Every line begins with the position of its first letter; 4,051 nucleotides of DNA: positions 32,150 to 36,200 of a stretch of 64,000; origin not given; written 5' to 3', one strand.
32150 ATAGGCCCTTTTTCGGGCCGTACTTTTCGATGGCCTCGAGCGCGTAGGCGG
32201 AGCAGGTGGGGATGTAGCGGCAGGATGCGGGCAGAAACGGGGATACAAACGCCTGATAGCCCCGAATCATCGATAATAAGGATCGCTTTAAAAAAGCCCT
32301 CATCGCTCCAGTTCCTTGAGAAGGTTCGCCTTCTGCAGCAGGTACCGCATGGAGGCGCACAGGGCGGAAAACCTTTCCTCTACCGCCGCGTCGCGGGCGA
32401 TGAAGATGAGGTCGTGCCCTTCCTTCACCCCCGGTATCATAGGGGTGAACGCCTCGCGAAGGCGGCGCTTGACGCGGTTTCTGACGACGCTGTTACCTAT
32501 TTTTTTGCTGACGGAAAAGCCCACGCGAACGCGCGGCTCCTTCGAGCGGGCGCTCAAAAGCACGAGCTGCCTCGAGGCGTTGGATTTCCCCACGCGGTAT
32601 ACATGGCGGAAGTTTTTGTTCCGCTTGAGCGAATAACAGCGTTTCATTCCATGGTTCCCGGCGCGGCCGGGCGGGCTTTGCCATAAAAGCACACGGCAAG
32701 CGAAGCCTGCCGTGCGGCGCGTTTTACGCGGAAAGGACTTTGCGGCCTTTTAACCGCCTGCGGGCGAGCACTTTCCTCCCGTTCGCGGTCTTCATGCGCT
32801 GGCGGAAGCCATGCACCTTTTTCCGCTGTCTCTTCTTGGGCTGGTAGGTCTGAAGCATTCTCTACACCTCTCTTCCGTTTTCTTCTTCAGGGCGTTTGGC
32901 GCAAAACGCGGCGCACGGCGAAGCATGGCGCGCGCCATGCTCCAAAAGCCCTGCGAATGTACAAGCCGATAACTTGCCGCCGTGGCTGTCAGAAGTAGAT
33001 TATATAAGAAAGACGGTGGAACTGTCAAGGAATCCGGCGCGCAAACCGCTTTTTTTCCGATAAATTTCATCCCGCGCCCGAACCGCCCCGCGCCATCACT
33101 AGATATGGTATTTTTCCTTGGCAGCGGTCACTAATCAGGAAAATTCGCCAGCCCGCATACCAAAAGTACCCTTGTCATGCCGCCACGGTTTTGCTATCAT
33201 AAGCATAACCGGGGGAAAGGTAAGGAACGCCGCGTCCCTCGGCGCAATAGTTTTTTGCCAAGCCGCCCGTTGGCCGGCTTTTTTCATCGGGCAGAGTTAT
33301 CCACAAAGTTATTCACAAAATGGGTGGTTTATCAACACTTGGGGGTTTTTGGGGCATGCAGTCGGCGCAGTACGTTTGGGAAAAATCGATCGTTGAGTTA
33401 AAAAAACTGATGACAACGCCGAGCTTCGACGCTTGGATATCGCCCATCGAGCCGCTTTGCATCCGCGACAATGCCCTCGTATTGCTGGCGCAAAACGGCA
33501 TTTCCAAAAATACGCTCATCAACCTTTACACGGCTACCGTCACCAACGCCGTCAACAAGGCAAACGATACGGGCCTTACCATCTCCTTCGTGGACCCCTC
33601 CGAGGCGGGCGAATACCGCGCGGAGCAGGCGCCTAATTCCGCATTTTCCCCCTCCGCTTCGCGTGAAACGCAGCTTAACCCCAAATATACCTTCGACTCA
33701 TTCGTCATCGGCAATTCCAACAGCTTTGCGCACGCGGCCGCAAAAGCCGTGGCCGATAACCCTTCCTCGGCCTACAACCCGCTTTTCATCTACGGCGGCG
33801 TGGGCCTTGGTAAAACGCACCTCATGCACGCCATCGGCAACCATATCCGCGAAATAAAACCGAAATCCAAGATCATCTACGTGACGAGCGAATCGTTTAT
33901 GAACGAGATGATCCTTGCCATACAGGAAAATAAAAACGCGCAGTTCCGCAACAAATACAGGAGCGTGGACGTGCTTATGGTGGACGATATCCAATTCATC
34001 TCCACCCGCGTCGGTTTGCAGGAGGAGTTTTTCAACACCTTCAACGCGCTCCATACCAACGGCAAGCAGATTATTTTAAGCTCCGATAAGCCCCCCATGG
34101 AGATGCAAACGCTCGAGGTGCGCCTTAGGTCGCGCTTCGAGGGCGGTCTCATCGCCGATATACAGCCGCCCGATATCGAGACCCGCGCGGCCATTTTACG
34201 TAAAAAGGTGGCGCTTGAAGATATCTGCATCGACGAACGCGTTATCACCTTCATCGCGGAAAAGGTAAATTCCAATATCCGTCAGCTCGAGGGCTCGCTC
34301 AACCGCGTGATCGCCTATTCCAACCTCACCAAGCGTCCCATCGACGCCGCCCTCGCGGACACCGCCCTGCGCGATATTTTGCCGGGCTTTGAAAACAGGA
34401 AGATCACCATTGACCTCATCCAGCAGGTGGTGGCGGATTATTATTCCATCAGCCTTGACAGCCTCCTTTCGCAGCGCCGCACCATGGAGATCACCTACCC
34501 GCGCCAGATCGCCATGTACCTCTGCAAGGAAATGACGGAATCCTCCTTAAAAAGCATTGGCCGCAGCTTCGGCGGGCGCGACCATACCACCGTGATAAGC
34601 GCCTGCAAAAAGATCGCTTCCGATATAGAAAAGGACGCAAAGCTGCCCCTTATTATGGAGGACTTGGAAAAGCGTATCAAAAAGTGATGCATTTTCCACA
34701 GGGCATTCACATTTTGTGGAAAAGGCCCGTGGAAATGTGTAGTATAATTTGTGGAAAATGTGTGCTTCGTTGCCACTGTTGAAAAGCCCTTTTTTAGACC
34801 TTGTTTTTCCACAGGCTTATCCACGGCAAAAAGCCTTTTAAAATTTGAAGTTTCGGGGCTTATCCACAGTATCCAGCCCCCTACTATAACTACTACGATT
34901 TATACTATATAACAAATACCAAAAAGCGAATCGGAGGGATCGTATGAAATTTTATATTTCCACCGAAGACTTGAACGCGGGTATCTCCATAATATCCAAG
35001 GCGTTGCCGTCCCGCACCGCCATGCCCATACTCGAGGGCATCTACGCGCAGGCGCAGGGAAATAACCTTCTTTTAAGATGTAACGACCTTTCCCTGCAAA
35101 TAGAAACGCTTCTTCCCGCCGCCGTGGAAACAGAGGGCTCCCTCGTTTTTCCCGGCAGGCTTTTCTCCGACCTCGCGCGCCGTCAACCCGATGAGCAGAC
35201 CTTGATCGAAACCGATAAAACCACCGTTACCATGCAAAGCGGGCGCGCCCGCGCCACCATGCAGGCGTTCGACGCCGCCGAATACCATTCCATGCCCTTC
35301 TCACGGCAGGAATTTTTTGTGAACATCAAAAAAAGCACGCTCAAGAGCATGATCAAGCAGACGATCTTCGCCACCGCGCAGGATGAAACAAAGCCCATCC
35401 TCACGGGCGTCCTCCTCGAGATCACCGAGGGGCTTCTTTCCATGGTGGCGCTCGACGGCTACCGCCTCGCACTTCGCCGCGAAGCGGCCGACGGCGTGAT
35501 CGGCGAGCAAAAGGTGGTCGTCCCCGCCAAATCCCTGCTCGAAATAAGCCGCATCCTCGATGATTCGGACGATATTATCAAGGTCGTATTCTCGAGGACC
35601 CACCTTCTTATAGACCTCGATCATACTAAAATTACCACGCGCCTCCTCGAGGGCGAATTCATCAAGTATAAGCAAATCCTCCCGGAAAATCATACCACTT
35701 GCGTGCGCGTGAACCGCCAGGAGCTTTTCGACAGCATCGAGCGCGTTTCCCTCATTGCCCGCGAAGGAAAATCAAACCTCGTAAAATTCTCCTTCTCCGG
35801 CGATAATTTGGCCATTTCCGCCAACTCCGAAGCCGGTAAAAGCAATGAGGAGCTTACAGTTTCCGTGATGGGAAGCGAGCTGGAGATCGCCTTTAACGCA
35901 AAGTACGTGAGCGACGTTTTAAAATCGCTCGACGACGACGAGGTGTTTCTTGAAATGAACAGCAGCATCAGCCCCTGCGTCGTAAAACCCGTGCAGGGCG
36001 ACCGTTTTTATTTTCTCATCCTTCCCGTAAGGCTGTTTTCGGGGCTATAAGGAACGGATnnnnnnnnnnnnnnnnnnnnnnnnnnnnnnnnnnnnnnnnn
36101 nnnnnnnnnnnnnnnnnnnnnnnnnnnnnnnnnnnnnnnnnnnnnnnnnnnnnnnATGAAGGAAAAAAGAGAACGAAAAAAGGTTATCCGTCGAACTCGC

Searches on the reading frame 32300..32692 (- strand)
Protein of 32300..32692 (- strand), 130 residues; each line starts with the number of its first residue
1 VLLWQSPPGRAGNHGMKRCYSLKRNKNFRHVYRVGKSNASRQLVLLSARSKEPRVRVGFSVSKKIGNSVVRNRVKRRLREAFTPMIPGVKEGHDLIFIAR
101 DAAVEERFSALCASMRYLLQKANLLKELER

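Call 45: search_protein_families(library=pfam, proteins=[window:32300-32692:-])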
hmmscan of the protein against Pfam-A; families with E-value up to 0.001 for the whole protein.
window:32300-32692:- (130 aa): 1 family
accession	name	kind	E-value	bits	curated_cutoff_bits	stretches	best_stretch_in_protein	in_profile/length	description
PF00825.24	Ribonuclease_P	-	3.4e-29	101.5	22.3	1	16-122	1-108/109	Ribonuclease P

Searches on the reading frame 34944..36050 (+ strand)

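Call 75: search_protein_families(library=pfam, proteins=[window:34944-36050:+], max_evalue=0.00001)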
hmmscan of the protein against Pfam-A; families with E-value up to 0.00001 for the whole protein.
window:34944-36050:+ (368 aa): 3 families
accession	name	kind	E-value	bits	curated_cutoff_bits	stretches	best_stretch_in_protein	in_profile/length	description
PF00712.24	DNA_pol3_beta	-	1.1e-33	116.4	24.4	2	1-117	1-119/120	DNA polymerase III beta subunit, N-terminal domain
PF02767.21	DNA_pol3_beta_2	-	1.2e-31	109.8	27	1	128-239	2-114/116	DNA polymerase III beta subunit, central domain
PF02768.20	DNA_pol3_beta_3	-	6.4e-29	100.7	27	1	243-363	1-121/121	DNA polymerase III beta subunit, C-terminal domain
